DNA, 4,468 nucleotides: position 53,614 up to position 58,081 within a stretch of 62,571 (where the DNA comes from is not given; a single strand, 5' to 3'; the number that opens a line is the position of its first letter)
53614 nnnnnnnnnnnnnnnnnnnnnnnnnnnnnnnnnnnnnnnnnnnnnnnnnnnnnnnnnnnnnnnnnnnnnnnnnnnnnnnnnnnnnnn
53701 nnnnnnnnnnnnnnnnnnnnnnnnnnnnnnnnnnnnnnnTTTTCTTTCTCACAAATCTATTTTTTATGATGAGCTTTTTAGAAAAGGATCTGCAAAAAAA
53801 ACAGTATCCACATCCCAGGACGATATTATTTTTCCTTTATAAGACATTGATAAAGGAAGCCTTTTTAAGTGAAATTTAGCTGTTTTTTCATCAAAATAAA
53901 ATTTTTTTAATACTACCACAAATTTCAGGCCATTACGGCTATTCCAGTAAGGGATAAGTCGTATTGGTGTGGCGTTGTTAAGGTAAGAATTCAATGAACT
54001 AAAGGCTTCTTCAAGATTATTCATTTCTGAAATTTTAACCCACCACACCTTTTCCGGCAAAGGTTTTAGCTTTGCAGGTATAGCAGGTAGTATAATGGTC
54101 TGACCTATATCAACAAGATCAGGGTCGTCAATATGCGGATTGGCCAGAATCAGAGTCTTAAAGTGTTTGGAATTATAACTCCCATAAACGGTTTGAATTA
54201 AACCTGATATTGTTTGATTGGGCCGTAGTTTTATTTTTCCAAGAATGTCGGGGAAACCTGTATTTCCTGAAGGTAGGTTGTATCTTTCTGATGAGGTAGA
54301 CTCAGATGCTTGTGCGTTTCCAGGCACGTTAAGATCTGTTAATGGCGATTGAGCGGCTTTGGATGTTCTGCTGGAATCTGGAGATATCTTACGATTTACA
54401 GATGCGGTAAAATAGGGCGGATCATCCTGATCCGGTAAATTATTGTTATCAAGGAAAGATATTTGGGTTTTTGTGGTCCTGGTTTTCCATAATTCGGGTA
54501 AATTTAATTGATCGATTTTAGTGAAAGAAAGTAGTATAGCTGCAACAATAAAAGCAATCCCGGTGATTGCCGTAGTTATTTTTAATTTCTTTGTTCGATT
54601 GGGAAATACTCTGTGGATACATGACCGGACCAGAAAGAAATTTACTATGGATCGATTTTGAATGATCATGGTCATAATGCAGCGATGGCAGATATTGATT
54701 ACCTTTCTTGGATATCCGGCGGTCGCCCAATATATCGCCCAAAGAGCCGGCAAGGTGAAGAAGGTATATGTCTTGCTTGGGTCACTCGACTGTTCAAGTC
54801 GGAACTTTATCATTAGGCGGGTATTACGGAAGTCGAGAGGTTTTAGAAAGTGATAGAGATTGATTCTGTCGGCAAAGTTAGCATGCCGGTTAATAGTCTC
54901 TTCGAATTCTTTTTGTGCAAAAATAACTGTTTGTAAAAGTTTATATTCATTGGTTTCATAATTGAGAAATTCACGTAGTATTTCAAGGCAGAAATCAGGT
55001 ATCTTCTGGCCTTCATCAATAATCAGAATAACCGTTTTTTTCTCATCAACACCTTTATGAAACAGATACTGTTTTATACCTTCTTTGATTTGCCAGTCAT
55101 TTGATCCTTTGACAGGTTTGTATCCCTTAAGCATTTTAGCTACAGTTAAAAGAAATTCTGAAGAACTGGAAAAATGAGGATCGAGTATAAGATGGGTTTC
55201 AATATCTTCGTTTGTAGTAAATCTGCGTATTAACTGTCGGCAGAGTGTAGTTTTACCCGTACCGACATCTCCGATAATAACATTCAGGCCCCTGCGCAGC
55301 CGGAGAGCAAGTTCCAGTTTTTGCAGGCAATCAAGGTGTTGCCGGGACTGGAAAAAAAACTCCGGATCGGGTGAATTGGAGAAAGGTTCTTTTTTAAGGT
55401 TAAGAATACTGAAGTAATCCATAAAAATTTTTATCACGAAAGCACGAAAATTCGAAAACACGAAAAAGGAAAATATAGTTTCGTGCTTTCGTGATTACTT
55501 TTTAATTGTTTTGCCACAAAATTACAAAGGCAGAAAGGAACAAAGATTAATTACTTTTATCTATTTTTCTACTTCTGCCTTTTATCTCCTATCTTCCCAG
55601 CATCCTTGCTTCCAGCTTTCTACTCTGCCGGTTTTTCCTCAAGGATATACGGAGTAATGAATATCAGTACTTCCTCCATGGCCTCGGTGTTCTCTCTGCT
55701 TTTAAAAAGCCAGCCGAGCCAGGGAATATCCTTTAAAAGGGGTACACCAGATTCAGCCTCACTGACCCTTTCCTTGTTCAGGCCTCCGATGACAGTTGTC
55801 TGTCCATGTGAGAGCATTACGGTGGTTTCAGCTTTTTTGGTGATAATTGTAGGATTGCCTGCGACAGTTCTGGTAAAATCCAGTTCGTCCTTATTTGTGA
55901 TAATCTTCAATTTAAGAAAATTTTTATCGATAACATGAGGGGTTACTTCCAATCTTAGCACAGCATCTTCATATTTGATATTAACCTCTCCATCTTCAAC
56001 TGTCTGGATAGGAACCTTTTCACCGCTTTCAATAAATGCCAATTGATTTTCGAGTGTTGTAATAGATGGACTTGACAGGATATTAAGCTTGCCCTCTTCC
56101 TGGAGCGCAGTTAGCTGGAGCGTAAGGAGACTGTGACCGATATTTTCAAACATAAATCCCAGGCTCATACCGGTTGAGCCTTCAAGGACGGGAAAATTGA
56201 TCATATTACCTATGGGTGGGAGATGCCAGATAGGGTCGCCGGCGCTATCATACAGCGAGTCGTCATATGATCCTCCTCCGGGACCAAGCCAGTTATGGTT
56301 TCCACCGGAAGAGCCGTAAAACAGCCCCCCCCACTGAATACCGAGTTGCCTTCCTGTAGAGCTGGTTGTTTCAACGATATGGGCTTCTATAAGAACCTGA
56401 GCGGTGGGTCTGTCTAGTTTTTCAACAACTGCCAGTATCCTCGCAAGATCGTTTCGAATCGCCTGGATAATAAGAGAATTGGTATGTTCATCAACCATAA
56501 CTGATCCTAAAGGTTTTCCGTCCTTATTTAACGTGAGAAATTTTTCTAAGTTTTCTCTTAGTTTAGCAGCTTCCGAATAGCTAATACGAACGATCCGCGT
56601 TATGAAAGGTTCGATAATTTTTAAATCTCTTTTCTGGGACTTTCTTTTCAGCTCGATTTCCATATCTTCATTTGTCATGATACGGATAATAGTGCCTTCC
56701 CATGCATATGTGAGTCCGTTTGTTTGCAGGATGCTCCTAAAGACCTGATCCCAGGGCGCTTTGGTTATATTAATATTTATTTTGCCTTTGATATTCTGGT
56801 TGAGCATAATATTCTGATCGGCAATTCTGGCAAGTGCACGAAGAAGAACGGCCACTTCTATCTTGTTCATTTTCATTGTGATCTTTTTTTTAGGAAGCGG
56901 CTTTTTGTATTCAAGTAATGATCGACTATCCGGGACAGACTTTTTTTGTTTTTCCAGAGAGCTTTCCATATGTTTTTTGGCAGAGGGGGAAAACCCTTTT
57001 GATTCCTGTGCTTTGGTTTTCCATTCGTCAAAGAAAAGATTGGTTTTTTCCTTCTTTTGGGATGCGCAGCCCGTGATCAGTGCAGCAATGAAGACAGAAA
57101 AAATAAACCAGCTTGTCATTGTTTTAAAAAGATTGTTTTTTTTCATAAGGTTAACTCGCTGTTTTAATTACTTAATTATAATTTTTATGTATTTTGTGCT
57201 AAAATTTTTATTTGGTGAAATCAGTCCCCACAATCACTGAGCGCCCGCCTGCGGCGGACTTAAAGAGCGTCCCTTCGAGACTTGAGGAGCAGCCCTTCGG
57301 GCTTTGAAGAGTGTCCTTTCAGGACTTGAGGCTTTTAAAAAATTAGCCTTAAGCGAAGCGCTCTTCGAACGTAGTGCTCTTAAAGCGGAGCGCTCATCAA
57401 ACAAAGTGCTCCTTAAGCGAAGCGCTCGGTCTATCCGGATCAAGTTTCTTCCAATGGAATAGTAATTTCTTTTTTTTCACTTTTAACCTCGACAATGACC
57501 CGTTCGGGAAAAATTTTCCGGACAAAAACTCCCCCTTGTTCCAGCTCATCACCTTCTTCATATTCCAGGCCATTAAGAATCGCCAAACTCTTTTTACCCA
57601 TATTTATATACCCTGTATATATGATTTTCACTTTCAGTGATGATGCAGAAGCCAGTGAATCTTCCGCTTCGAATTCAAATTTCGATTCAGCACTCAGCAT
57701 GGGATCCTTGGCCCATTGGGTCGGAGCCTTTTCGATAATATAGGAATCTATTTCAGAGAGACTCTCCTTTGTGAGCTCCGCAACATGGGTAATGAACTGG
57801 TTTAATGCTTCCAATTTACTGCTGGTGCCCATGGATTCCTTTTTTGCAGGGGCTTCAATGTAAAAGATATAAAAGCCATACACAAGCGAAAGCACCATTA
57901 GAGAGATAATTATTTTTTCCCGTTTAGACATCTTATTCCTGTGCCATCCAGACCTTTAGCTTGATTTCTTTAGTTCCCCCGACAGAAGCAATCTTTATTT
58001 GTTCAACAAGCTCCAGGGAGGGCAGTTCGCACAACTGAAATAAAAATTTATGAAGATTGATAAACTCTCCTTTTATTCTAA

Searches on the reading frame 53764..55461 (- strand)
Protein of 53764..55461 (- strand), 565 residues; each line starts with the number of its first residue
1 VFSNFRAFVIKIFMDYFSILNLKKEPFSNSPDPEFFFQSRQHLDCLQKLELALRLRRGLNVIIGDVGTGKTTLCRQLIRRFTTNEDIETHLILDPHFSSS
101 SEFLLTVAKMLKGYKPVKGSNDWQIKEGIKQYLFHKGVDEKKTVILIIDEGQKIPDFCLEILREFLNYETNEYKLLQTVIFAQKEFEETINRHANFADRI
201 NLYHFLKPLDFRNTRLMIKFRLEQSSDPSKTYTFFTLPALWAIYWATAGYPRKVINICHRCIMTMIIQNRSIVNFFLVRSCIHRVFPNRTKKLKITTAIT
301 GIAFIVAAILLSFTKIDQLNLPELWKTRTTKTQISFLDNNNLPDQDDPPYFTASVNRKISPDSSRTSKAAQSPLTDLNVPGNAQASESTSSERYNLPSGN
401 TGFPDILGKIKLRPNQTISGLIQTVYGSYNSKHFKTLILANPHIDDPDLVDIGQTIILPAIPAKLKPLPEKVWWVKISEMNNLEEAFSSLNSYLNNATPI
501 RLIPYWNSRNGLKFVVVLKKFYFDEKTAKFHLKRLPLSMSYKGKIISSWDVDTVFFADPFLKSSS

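Call 24: search_protein_families(library=pfam, proteins=[window:53764-55461:-], max_evalue=0.001)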
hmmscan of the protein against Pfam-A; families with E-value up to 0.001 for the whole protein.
window:53764-55461:- (565 aa): 4 families
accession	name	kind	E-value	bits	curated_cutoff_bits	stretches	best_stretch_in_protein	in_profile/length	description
PF13401.12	AAA_22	-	3.1e-17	63.6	27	1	56-189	4-129/130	AAA domain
PF01637.24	ATPase_2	-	4.6e-07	30.3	33.2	1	56-227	19-200/225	ATPase domain predominantly from Archaea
PF13173.12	AAA_14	-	6.1e-05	23.5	27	1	59-175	4-93/129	AAA domain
PF13191.12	AAA_16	-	0.00076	20.5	32.6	0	55-84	19-51/167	AAA ATPase domain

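Call 74: search_protein_families(library=ncbifam, proteins=[window:53764-55461:-], max_evalue=0.00001)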
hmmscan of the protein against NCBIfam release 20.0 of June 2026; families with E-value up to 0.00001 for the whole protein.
window:53764-55461:- (565 aa): 1 family
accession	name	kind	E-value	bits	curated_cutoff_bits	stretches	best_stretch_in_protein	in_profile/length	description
TIGR03015.1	pepcterm_ATPase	hypoth_equivalog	4.4e-39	134.5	324.5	1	16-282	2-263/269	XrtA/PEP-CTERM system-associated ATPase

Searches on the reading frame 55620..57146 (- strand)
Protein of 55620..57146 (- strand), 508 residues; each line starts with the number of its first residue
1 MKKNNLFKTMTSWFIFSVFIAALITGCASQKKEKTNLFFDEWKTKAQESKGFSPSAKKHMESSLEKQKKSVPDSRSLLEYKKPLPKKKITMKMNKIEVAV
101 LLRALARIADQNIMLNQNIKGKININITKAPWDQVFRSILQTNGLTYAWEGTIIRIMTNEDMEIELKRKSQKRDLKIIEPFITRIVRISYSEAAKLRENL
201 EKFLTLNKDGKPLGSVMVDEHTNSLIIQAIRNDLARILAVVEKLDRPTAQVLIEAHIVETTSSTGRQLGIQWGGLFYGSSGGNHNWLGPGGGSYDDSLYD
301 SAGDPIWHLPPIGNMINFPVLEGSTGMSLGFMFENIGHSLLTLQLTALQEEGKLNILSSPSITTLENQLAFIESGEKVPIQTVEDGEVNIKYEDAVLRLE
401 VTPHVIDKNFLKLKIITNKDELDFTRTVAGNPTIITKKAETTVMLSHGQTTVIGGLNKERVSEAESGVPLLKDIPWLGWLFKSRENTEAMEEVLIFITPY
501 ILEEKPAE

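Call 24: search_protein_families(library=pfam, proteins=[window:55620-57146:-], max_evalue=0.001)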
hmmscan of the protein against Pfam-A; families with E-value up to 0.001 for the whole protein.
window:55620-57146:- (508 aa): 4 families
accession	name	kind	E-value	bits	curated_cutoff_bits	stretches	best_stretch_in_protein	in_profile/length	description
PF00263.26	Secretin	-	1.1e-47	162.2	27.5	1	347-502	1-168/169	Bacterial type II and III secretion system protein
PF03958.22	Secretin_N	-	5.2e-10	39.8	28.2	1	183-250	1-69/69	Bacterial type II/III secretion system short domain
PF21305.2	type_II_gspD_N0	-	3e-06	27.4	27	1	92-156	2-71/71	GspD-like, N0 domain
PF07660.19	STN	-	5.6e-06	26.5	28.4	1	116-156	6-49/52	Secretin and TonB N terminus short domain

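Call 74: search_protein_families(library=ncbifam, proteins=[window:55620-57146:-], max_evalue=0.00001)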
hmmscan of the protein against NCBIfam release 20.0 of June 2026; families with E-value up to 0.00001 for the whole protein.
window:55620-57146:- (508 aa): 9 families
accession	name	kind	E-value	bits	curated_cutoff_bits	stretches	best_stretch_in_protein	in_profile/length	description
TIGR02515.1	IV_pilus_PilQ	subfamily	1.4e-96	324.1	284.35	1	87-502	2-427/428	type IV pilus secretin PilQ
TIGR02517.1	type_II_gspD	equivalog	6.3e-72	242.9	351.35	2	215-505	302-593/600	type II secretion system secretin GspD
NF010083.0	PRK13568.1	equivalog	2.3e-61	207.9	554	2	323-502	234-417/419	DNA uptake porin HofQ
NF007851.2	PRK10560.1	exception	6.6e-52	176.7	598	2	86-273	21-203/412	DNA uptake porin HofQ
TIGR02516.1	type_III_yscC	equivalog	1.9e-38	132.2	238.45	1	212-503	197-462/463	type III secretion system outer membrane ring subunit SctC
TIGR02519.1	pilus_MshL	equivalog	1.7e-33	115.9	250.2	1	217-502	2-290/290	pilus (MSHA type) biogenesis protein MshL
NF011873.0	PRK15346.1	equivalog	1.2e-20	73.7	524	1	342-487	330-479/499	EscC/YscC/HrcC family type III secretion system outer membrane ring protein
NF042912.1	Amuc_1098_fam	equivalog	1.7e-19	69.4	750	1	423-501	717-795/805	Amuc_1098 family type IV pilus outer membrane protein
TIGR02520.1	pilus_B_mal_scr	equivalog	1.5e-07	30.3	287.65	0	342-499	340-511/513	PilN family type IVB pilus formation outer membrane protein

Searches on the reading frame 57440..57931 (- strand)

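Call 24: search_protein_families(library=pfam, proteins=[window:57440-57931:-], max_evalue=0.001)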
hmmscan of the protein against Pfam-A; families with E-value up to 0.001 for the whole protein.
window:57440-57931:- (163 aa): 1 family
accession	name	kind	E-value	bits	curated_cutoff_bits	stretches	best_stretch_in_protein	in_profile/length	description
PF16537.11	T2SSB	-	6.7e-05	22.9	28.4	1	117-153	20-55/60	Type II secretion system protein B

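Call 74: search_protein_families(library=ncbifam, proteins=[window:57440-57931:-], max_evalue=0.00001)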
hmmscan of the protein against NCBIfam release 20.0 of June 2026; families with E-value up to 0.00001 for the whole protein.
window:57440-57931:- (163 aa): 0 families
